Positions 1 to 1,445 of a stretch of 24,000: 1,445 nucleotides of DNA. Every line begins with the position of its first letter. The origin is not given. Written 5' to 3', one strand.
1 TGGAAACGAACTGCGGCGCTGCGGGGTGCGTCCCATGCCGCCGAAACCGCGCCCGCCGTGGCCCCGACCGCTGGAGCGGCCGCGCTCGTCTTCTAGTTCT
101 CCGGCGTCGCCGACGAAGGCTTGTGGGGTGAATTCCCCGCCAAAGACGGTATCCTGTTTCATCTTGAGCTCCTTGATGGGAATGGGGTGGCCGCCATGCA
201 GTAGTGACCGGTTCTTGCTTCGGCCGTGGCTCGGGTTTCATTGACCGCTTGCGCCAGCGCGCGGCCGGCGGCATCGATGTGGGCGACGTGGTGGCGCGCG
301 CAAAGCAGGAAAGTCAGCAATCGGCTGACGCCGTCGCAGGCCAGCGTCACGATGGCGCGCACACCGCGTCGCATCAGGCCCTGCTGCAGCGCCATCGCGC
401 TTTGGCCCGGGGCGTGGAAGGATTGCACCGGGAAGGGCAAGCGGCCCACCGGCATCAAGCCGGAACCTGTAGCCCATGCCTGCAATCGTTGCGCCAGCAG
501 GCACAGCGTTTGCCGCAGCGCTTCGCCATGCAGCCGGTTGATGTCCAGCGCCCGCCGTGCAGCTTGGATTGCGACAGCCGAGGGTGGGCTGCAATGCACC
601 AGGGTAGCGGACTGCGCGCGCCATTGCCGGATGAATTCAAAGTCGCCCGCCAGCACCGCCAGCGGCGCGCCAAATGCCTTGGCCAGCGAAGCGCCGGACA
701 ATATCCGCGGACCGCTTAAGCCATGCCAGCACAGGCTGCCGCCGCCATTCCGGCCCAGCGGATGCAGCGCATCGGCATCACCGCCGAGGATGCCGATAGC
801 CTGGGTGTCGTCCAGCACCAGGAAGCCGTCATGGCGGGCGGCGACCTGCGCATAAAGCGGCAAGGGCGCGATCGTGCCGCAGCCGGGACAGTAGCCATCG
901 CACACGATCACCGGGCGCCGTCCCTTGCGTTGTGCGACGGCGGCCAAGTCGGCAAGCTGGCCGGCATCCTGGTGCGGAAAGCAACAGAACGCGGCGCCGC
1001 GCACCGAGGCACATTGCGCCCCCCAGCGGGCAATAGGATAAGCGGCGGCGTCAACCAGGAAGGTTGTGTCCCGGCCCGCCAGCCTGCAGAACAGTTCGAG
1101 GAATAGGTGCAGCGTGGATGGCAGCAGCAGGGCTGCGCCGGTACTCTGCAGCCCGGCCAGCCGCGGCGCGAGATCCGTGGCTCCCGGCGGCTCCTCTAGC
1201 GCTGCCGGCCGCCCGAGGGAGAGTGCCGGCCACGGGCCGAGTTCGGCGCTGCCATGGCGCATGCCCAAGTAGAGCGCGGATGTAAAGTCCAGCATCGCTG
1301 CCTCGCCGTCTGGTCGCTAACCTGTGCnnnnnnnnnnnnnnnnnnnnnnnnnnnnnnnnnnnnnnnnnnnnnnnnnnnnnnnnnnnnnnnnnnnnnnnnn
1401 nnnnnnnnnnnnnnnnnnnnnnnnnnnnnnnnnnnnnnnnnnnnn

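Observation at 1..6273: Tightly coupled five-gene operon of unassigned function: duplicated acidic-repeat/glycine-zipper protein, HExxH protein, 734-aa protein, atypical PLP enzyme and a further ORF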

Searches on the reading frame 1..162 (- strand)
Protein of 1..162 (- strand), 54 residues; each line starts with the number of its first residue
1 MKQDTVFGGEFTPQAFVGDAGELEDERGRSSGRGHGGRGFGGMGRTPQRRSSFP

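Call 3: search_protein_families(library=pfam, proteins=[window:1-162:-], max_evalue=0.1)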
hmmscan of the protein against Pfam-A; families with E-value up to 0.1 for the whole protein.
window:1-162:- (54 aa): 0 families

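Call 4: search_protein_families(library=ncbifam, proteins=[window:1-162:-], max_evalue=0.1)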
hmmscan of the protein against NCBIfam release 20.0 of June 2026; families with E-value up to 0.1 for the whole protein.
window:1-162:- (54 aa): 0 families

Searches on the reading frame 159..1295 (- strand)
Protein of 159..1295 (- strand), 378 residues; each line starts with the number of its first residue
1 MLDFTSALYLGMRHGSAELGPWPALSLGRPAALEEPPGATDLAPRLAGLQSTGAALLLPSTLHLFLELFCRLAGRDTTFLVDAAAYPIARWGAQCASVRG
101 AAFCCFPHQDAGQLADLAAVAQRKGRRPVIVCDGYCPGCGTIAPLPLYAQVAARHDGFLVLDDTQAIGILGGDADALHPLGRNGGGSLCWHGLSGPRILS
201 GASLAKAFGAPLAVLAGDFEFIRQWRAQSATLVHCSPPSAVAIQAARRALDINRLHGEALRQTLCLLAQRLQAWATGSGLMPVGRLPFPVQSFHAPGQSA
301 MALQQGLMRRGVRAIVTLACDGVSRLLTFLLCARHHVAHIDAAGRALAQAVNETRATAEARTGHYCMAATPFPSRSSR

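Call 3: search_protein_families(library=pfam, proteins=[window:159-1295:-], max_evalue=0.1)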
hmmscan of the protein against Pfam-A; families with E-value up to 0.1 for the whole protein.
window:159-1295:- (378 aa): 0 families

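Call 4: search_protein_families(library=ncbifam, proteins=[window:159-1295:-], max_evalue=0.1)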
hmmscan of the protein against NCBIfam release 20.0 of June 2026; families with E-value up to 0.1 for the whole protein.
window:159-1295:- (378 aa): 10 families
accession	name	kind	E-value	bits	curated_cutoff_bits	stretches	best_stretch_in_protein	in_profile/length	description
TIGR00858.1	bioF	equivalog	6.8e-17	61.2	426.45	1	41-316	70-331/365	8-amino-7-oxononanoate synthase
NF047599.1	SerpalmtaseBetaP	equivalog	1.9e-11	43.3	500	1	52-352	103-391/394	serine palmitoyltransferase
NF047600.1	SerpalmtaseCFB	equivalog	1.7e-08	33.6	640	1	42-353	93-391/395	serine palmitoyltransferase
NF005526.0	PRK07179.1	equivalog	3.2e-08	32.6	428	1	45-271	107-315/407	alpha-hydroxyketone-type quorum-sensing autoinducer synthase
NF005394.0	PRK06939.1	equivalog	4.7e-08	32.2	460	1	46-280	96-318/397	glycine C-acetyltransferase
TIGR01825.1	gly_Cac_T_rel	subfamily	1.7e-07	30.2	535.4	1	41-252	82-279/385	BioF/Kbl family PLP-dependent acyltransferase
TIGR01822.1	2am3keto_CoA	equivalog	8.6e-07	28.2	493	1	106-350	149-386/393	glycine C-acetyltransferase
NF005697.0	PRK07505.1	subfamily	1.3e-05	24.1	342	1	107-254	167-302/405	hypothetical protein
TIGR01821.1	5aminolev_synth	equivalog_domain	0.00053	19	338.55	1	104-273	156-313/402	5-aminolevulinate synthase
NF004608.1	PRK05937.1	equivalog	0.00056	18.8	399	1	103-175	117-190/366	8-amino-7-oxononanoate synthase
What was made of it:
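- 159..1295 (-): P: 378-aa divergent alpha-oxoamine-synthase-like PLP-fold protein. Lys206 (678-680) retained; DDTQ (801-812) replaces the DDAH motif. TIGR00858 bioF E = 7e-17, 61 bits against a cut-off of 426 (call 4).
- On Alpha-oxoamine synthase (BioF/Kbl) PLP enzymes: Best hit is TIGR00858 at 61 bits against a cut-off of 426 (call 4).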

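Call 47: search_protein_families(library=phrogs, proteins=[window:159-1295:-], max_evalue=0.01)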
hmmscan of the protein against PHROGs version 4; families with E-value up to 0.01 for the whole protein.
window:159-1295:- (378 aa): 0 families

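Call 48: search_protein_families(library=padloc, proteins=[window:159-1295:-], max_evalue=0.01)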
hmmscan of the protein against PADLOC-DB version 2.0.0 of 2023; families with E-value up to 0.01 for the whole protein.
window:159-1295:- (378 aa): 0 families

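Call 73: search_solved_structures(query=window:159-1295:-, max_evalue=0.001, show_alignments=2)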
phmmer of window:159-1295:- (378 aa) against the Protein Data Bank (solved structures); distinct sequences matched with E-value up to 0.001: 10.
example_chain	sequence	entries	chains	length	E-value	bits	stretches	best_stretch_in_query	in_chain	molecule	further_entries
5jay_A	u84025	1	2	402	9.7e-11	44.8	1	40-347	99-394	8-amino-7-oxononanoate synthase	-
6onn_A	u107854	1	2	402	6.4e-08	35.5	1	41-264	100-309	8-amino-7-oxononanoate synthase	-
5vnx_A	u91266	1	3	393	9.2e-08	35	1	46-311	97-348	8-amino-7-oxononanoate synthase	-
1dj9_A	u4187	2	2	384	9.3e-07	31.7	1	94-341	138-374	8-AMINO-7-OXONONANOATE SYNTHASE | 8-AMINO-7-OXONANOATE SYNTHASE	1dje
1bs0_A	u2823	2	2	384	1.2e-06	31.3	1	94-278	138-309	PROTEIN (8-AMINO-7-OXONANOATE SYNTHASE) | 8-amino-7-oxononanoate synthase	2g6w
8dle_A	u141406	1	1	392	1.3e-06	31.2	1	94-278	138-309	8-amino-7-oxononanoate synthase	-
3tqx_A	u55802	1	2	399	0.00011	24.8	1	112-313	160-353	2-amino-3-ketobutyrate coenzyme A ligase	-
7v58_A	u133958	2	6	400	0.00012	24.7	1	109-279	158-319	2-amino-3-ketobutyrate coenzyme A ligase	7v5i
1fc4_A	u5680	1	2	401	0.00042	22.9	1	42-282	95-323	2-AMINO-3-KETOBUTYRATE CONENZYME A LIGASE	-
7x98_A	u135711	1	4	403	0.00073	22.1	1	132-252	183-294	5-aminolevulinate synthase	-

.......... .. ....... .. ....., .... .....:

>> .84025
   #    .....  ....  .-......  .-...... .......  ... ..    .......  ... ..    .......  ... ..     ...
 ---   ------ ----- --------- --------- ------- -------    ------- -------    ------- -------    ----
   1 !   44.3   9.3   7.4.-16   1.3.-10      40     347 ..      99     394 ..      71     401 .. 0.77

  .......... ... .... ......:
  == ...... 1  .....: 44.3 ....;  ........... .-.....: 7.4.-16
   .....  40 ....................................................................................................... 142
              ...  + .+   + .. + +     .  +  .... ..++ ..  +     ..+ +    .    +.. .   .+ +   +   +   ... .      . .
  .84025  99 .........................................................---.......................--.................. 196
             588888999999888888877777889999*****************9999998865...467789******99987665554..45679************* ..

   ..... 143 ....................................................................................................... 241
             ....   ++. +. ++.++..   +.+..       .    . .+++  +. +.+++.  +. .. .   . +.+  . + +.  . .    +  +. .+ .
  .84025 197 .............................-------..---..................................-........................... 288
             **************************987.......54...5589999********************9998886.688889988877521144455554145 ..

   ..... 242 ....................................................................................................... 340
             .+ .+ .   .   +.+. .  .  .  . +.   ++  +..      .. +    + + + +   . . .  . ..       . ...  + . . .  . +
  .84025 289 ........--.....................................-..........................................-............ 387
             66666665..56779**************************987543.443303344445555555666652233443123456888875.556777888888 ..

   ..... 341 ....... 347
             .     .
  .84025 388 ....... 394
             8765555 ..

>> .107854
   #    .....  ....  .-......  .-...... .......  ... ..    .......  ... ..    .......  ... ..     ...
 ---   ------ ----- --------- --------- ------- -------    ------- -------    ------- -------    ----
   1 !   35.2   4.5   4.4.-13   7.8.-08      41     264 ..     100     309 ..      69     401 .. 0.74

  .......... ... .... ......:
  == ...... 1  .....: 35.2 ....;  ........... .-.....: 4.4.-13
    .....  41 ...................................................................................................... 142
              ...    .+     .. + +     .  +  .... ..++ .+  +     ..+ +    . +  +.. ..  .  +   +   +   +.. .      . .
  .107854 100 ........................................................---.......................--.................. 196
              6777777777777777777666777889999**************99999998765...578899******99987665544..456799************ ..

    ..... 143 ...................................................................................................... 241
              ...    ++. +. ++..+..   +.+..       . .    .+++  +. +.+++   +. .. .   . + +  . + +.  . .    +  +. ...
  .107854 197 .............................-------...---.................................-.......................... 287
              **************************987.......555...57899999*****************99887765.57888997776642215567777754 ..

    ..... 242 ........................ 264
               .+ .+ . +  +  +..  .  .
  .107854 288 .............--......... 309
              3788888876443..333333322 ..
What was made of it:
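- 159..1295 (-): Aligns to AONS structure 5jay at E = 1e-10, with His to Gln and His to Tyr replacements and about 55 N-terminal residues missing (call 73).
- On Alpha-oxoamine synthase (BioF/Kbl) PLP enzymes: SLAKAFG aligns with TLDKAAG, and DDTQ aligns with DDAH (call 73). Aligned positions are Tyr (AAYP against NHAS) and Gln (DDTQ against DDAH) (call 73).
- Closest known: Alpha-oxoamine synthases. Different: About 55 N-terminal residues are missing (call 73).
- The roles of P, which lacks two catalytic histidines (call 73), and of Amidohydro_2 are not accounted for. P lacks two catalytic histidines (call 73).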
